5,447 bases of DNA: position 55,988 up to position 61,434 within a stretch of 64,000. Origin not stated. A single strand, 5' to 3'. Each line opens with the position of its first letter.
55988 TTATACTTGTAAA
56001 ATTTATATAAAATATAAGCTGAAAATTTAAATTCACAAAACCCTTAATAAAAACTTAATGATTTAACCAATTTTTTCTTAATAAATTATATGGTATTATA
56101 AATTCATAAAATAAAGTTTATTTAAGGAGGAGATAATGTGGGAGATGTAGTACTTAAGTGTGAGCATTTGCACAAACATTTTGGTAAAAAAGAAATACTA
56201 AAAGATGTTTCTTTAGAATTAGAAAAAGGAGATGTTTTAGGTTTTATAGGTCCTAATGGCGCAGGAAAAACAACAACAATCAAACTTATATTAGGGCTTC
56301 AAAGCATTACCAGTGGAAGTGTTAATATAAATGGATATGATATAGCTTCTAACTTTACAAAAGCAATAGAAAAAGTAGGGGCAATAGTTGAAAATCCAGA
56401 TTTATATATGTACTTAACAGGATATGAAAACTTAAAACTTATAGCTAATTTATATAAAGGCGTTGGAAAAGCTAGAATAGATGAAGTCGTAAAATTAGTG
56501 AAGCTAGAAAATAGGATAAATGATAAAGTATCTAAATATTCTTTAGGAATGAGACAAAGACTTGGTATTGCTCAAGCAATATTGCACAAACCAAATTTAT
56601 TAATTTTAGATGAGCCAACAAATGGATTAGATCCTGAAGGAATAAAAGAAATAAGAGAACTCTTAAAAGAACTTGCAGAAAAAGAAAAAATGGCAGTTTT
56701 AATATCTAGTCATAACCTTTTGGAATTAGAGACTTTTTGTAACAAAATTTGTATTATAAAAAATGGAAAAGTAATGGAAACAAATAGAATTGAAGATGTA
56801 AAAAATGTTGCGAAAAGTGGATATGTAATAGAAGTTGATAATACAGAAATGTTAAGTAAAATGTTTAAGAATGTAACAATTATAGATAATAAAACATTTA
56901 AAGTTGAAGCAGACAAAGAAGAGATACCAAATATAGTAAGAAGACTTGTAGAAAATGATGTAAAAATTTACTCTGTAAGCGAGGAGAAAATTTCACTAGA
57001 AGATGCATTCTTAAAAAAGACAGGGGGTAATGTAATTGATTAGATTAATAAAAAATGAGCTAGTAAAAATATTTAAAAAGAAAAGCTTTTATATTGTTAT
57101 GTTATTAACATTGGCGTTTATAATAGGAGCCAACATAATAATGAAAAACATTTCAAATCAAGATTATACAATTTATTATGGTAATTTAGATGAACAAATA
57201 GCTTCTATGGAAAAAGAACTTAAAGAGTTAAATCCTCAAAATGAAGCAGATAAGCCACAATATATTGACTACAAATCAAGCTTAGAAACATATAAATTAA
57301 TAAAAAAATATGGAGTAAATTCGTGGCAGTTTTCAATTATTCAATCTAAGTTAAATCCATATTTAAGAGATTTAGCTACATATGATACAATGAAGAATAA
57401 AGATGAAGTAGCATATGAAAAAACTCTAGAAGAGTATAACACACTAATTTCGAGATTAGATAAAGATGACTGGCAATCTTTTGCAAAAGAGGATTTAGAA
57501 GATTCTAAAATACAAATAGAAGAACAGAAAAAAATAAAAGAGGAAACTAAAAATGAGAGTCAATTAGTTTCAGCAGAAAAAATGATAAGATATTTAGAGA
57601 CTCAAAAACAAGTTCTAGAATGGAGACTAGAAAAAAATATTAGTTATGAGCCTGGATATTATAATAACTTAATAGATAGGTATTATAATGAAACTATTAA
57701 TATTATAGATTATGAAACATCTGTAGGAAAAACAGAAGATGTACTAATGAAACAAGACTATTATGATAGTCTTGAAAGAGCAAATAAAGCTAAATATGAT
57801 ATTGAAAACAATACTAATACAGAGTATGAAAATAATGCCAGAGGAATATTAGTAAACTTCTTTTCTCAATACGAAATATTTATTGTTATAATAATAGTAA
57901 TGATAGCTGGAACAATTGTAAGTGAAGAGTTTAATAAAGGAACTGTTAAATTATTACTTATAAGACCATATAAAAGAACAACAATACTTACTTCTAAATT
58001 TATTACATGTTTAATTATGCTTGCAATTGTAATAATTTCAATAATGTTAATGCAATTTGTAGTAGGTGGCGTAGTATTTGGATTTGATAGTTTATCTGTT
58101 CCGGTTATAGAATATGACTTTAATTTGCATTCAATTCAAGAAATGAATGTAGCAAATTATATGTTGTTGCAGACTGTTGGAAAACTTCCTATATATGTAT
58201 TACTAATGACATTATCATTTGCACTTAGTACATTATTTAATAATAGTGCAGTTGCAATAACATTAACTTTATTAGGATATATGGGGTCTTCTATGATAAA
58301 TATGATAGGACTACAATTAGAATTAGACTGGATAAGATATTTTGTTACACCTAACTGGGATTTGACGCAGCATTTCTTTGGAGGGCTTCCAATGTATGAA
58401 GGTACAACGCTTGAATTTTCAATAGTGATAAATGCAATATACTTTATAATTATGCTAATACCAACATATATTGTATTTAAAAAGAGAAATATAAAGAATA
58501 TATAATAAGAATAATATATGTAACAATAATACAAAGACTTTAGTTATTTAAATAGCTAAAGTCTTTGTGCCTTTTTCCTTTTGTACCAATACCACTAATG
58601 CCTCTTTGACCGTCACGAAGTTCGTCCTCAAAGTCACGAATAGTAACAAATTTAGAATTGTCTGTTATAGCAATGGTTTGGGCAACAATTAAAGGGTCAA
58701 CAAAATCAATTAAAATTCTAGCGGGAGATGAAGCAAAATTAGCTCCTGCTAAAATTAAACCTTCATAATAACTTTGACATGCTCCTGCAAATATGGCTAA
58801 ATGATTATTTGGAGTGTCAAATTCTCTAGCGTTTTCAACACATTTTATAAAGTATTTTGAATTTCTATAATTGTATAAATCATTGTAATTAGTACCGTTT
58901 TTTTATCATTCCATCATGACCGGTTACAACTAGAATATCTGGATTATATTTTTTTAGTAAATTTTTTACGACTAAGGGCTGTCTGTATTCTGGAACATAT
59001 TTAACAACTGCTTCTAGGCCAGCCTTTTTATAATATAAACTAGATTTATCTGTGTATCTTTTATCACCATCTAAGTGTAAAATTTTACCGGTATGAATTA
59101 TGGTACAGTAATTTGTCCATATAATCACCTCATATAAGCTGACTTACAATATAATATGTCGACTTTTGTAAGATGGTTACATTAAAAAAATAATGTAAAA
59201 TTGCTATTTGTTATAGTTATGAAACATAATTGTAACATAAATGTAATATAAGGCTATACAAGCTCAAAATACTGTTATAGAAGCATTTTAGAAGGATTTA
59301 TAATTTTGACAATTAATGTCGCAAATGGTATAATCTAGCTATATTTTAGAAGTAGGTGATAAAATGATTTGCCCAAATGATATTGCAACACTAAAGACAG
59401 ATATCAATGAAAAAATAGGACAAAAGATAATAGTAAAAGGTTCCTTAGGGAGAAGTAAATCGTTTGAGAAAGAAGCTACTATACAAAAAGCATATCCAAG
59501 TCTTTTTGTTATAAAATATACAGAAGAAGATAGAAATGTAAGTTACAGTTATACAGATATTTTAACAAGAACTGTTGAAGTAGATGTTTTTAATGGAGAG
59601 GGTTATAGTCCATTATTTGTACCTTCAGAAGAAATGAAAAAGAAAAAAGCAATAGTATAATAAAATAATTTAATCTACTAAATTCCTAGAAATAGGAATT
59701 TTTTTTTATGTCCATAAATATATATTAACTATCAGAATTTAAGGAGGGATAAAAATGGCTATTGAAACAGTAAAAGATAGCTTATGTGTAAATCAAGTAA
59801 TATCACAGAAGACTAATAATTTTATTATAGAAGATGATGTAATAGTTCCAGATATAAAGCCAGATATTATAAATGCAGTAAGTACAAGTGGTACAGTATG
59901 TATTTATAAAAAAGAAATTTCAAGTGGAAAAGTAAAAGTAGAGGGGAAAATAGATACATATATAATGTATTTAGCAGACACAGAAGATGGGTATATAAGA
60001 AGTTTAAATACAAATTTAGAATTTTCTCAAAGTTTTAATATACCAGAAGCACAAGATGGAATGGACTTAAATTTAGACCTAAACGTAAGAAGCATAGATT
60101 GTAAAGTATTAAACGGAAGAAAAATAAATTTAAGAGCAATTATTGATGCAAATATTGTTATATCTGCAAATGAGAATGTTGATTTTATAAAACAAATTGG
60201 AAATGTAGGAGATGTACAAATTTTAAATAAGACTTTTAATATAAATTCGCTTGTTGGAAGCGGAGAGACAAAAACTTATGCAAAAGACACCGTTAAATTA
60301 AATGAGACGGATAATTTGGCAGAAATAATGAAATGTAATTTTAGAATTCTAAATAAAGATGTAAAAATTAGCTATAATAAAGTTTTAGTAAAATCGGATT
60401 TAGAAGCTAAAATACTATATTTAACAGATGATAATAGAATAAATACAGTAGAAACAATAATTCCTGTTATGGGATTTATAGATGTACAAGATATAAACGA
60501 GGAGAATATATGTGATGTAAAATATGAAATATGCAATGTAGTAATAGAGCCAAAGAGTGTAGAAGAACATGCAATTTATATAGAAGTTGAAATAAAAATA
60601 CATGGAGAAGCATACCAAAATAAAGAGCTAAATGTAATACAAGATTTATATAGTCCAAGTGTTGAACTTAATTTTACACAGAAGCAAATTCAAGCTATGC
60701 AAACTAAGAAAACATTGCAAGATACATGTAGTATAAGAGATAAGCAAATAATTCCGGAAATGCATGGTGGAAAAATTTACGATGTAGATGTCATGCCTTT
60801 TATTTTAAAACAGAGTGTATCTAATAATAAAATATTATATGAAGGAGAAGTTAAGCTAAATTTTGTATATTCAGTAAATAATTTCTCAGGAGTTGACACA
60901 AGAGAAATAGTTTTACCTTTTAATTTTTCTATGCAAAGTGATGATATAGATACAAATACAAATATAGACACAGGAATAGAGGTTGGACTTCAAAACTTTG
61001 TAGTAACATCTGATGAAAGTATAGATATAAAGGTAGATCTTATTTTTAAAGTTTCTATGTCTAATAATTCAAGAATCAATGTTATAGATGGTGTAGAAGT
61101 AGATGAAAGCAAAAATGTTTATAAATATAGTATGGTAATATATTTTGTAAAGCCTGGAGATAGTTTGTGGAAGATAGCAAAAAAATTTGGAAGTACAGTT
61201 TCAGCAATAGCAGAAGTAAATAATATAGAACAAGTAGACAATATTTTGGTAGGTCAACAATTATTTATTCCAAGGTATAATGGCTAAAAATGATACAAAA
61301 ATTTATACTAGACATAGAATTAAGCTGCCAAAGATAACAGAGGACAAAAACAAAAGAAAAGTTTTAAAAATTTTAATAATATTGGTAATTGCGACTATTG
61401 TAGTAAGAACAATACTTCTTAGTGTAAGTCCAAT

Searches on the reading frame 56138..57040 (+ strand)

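Call 82: search_protein_families(library=pfam, proteins=[window:56138-57040:+], max_evalue=0.00001)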
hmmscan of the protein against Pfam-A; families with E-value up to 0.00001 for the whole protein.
window:56138-57040:+ (301 aa): 2 families
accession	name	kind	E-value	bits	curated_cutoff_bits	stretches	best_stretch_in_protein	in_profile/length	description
PF00005.33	ABC_tran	-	1.1e-31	110.7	25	1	21-162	1-137/137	ABC transporter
PF13304.12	AAA_21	-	1.8e-16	61.5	27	1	117-197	221-303/304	AAA domain, putative AbiEii toxin, Type IV TA system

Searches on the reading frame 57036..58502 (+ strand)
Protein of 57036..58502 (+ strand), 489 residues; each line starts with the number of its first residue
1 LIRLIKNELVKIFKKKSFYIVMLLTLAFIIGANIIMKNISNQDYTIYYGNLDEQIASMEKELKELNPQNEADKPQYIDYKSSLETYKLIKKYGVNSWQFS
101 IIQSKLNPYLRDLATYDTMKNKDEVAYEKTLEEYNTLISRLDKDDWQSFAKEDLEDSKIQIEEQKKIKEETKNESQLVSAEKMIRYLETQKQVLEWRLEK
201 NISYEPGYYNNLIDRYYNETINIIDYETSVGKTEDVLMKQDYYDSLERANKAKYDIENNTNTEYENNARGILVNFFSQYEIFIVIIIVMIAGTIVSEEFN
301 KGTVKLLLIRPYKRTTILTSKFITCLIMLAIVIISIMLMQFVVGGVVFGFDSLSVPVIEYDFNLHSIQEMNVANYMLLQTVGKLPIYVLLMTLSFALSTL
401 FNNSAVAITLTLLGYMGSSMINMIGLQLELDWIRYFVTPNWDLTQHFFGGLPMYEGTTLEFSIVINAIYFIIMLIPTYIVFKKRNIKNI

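Call 82: search_protein_families(library=pfam, proteins=[window:57036-58502:+], max_evalue=0.00001)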
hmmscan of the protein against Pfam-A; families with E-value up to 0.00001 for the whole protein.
window:57036-58502:+ (489 aa): 3 families
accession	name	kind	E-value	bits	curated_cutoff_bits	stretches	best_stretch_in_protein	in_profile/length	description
PF12679.13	ABC2_membrane_2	-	1.1e-18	67.9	27.2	1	4-437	3-233/283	ABC-2 family transporter protein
PF12730.13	ABC2_membrane_4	-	6.2e-13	49.5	27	1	274-415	51-176/179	ABC-2 family transporter protein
PF12698.13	ABC2_membrane_3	-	1.1e-10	41.6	31.6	1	16-437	1-306/347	ABC-2 family transporter protein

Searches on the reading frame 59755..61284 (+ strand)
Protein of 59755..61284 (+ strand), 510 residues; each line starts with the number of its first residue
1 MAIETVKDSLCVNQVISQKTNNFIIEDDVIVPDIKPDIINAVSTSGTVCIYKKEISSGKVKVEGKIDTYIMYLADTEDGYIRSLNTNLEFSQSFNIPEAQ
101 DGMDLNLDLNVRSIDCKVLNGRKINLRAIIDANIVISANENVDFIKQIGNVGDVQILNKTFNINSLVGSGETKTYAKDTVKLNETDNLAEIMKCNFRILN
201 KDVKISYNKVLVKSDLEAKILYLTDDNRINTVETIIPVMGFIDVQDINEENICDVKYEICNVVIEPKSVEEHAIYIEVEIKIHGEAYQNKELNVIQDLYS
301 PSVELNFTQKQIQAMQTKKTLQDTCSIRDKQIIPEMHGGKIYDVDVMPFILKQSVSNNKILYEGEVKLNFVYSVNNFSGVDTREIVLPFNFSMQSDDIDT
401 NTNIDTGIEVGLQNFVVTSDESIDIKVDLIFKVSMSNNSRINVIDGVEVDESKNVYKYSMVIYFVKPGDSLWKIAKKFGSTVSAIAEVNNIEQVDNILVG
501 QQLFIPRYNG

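Call 82: search_protein_families(library=pfam, proteins=[window:59755-61284:+], max_evalue=0.00001)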
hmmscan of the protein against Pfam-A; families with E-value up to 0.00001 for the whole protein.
window:59755-61284:+ (510 aa): 2 families
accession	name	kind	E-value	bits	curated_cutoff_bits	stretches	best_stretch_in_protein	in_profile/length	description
PF12673.12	SipL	-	3.5e-33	114.1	23.6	2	37-118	1-77/78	SipL, SPOCS domain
PF01476.26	LysM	-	6e-14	52.2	20.9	1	464-506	2-43/43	LysM domain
